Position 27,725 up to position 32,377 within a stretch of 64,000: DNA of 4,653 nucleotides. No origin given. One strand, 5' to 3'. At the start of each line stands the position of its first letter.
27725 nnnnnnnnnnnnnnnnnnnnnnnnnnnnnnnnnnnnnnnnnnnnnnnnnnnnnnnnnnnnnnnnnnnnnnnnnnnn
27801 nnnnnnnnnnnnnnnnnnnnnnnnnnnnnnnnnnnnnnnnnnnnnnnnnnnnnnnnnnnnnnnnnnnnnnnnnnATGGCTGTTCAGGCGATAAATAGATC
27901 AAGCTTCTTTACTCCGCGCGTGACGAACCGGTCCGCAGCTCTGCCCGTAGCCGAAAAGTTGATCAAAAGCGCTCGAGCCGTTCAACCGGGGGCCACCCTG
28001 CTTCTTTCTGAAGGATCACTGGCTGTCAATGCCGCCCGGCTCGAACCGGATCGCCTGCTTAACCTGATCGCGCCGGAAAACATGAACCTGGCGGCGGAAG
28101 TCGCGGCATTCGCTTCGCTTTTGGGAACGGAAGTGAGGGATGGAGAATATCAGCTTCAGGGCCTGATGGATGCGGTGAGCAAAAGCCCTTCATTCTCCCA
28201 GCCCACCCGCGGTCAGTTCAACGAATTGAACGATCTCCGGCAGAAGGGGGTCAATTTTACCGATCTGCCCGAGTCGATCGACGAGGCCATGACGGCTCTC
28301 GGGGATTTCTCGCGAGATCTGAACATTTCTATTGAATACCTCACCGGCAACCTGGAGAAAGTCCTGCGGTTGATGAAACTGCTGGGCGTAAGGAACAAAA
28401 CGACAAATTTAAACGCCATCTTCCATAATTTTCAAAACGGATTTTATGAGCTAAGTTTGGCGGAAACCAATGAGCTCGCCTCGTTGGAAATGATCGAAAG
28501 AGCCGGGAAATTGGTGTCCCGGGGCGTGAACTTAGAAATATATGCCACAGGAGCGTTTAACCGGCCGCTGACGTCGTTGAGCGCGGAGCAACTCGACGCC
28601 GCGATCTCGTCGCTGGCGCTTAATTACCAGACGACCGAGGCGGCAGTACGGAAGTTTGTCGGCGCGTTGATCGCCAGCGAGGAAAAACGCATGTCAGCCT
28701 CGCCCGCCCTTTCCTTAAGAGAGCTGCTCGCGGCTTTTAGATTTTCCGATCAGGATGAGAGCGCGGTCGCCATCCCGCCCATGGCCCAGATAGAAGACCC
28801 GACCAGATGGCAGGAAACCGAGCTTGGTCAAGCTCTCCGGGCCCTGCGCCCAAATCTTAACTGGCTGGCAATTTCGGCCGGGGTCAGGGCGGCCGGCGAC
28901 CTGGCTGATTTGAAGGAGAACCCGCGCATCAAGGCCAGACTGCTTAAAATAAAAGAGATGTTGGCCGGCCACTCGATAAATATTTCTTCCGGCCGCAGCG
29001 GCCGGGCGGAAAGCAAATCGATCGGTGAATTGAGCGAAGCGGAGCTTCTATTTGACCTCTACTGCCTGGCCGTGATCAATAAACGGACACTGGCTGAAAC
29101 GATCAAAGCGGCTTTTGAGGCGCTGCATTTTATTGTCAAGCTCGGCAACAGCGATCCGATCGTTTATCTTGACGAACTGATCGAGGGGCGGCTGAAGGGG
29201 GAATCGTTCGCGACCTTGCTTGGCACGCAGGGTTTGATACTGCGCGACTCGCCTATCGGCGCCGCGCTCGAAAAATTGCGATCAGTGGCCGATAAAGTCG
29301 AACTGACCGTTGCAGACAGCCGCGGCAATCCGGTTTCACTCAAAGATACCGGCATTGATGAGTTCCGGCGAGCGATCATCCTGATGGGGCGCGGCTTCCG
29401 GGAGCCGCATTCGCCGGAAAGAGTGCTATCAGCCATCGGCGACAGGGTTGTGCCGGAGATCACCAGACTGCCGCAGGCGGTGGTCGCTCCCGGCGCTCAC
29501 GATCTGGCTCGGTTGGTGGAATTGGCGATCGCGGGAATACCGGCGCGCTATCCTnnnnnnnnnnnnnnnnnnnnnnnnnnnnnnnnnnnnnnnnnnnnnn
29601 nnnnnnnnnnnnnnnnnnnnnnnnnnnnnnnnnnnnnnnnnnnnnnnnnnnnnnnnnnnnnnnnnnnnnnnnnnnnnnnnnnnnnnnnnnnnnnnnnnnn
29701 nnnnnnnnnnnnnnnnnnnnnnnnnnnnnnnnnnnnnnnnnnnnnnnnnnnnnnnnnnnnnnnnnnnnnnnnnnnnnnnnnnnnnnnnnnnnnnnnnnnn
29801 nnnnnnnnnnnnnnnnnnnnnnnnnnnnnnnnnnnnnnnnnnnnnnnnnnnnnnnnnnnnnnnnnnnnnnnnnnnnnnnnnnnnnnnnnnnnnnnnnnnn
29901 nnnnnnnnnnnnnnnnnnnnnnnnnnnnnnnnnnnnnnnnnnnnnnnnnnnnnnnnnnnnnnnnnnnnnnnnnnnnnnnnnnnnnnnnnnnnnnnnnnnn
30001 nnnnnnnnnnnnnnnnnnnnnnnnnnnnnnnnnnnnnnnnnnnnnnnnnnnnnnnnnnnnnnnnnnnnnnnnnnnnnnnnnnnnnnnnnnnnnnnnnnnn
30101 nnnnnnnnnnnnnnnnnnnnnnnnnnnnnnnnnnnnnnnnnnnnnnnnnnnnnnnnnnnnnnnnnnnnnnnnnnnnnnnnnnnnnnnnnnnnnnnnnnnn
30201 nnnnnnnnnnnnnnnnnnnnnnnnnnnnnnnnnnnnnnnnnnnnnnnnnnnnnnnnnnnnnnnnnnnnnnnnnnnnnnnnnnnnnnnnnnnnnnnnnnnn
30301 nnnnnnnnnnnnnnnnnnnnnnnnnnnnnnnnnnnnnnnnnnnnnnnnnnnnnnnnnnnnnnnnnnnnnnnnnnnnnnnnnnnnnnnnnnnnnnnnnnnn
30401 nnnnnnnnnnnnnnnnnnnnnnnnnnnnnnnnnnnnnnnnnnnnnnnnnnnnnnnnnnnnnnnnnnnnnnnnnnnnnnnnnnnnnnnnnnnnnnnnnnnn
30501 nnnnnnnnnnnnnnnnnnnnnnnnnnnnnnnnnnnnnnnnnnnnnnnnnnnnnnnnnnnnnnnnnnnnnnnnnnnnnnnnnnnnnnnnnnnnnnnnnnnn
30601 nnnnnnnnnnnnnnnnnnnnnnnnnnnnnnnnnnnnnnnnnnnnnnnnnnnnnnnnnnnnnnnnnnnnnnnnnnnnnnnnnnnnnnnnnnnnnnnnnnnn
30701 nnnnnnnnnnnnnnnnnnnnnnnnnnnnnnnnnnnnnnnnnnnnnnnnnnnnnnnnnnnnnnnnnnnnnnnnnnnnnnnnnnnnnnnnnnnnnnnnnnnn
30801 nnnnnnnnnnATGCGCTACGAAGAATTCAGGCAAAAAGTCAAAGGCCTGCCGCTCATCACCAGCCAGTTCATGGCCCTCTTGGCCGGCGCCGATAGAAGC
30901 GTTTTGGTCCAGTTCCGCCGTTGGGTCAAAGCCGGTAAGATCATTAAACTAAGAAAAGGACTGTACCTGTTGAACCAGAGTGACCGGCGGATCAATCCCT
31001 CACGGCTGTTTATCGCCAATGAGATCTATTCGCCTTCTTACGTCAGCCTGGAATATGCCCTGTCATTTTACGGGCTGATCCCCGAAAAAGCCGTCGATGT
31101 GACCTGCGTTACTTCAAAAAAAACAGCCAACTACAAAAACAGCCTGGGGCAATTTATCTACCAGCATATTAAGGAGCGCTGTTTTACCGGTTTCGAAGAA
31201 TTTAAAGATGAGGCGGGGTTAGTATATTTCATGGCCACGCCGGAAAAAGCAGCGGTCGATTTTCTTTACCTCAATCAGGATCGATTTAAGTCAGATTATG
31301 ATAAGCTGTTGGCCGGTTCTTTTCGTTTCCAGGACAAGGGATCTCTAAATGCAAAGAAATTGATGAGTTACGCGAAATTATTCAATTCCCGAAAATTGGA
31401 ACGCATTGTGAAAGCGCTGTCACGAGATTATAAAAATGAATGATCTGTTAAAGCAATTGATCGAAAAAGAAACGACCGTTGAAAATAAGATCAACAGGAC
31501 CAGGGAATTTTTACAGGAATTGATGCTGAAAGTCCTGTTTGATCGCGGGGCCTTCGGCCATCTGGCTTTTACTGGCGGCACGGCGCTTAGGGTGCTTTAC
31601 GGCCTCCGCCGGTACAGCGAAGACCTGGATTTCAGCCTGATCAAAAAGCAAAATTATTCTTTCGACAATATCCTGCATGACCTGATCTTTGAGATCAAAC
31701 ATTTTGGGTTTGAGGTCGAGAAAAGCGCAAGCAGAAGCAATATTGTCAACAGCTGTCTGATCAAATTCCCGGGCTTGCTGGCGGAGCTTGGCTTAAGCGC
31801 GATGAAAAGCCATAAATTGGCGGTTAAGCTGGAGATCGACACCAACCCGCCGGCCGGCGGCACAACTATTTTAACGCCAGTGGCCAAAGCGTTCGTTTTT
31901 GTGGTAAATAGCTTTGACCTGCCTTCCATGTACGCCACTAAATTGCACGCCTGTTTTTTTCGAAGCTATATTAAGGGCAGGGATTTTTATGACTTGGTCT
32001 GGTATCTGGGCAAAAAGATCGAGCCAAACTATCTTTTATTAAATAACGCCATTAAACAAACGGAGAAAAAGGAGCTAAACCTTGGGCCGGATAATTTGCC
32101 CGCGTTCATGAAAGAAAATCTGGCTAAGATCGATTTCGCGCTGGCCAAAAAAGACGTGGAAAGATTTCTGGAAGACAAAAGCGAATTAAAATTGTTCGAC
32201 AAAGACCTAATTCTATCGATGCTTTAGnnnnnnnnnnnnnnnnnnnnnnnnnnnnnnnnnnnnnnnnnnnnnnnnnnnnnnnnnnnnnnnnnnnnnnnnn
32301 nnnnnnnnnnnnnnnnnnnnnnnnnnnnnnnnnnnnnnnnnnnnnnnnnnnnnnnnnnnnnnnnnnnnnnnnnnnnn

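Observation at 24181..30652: Second OFOR set with non-canonical subunit architecture: 475-aa four-cluster ferredoxin subunit, gamma-alpha fusion, and a beta subunit carrying a 570-aa unknown N-terminal domain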

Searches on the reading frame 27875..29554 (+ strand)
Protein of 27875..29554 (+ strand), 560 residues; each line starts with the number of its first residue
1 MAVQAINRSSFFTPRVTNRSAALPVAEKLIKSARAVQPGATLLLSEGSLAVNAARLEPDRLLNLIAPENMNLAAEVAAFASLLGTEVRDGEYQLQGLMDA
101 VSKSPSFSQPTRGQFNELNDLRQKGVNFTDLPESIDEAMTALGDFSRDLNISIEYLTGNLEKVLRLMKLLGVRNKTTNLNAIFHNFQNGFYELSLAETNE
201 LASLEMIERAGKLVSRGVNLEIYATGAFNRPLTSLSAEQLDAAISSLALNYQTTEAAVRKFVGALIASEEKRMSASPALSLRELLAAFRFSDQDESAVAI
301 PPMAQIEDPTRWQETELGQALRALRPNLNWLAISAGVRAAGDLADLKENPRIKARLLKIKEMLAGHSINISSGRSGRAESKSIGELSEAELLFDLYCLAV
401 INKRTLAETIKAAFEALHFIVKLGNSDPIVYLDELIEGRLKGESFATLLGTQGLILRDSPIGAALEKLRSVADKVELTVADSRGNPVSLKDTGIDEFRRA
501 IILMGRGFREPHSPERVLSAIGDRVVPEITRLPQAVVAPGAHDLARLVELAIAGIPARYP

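Call 42: search_protein_families(library=pfam, alignment_id=A2, max_evalue=1)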
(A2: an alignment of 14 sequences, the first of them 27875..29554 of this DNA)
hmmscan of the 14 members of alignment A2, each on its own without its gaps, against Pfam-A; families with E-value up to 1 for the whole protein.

A. member 1, window:27875-29554:+ (560 aa): 1 family
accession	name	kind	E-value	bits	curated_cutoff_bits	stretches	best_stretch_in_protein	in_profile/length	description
PF04513.17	Baculo_PEP_C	-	0.52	10.8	38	0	116-188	20-99/140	Baculovirus polyhedron envelope protein, PEP, C terminus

B. families by the number of members that match (of 14 scanned): 8 families
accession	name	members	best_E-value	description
PF03052.20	Adeno_52K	1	0.01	Adenoviral protein L1 52/55-kDa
PF20416.4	UTP20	1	0.094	U3 small nucleolar RNA-associated protein 20 domain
PF02657.20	SufE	1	0.13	Fe-S metabolism associated domain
PF07349.16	DUF1478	1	0.14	Protein of unknown function (DUF1478)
PF20680.3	DUF6817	1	0.14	Domain of unknown function (DUF6817)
PF20335.4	DUF6630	1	0.15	Domain of unknown function (DUF6630)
PF04513.17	Baculo_PEP_C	1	0.52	Baculovirus polyhedron envelope protein, PEP, C terminus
PF11203.13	EccE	1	0.63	Putative type VII ESX secretion system translocon, EccE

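Call 46: search_protein_representatives(alignment_id=A2)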
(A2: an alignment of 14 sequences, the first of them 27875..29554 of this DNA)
Query: 14 sequences, 552 profile positions. Proteins with E-value up to 0.001 (for the whole library): 9; up to 1e-10: 8; up to 1e-30: 6. The best 9 are listed.
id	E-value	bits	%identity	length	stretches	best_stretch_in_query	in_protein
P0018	9.0e-245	829.7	-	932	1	2-552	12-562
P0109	1.1e-198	677.5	-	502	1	2-493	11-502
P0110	2.4e-186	636.8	-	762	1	2-551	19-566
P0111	7.0e-104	364.6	-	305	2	91-369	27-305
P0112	1.0e-88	314.6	-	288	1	296-497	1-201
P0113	1.5e-68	248.0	-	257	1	3-229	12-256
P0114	2.3e-15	72.4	-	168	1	2-121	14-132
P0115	2.4e-14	69.1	-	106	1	196-284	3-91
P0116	1.6e-07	46.6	-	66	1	1-48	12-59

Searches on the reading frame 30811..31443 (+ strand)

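Call 14: search_protein_families(library=pfam, proteins=[window:30811-31443:+], max_evalue=0.001)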
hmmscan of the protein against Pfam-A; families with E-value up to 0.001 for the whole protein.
window:30811-31443:+ (210 aa): 1 family
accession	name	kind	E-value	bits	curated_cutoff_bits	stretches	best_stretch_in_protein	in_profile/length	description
PF13338.12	AbiEi_4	-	0.00057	20.4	25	0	15-54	13-48/49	Transcriptional regulator, AbiEi antitoxin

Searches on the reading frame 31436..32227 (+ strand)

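Call 14: search_protein_families(library=pfam, proteins=[window:31436-32227:+], max_evalue=0.001)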
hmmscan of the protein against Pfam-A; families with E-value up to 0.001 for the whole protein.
window:31436-32227:+ (263 aa): 1 family
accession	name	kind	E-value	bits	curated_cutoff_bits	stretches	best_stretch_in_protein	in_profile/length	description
PF08843.17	AbiEii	-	2.4e-27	96.9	22.5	1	36-247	8-229/238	Nucleotidyl transferase AbiEii toxin, Type IV TA system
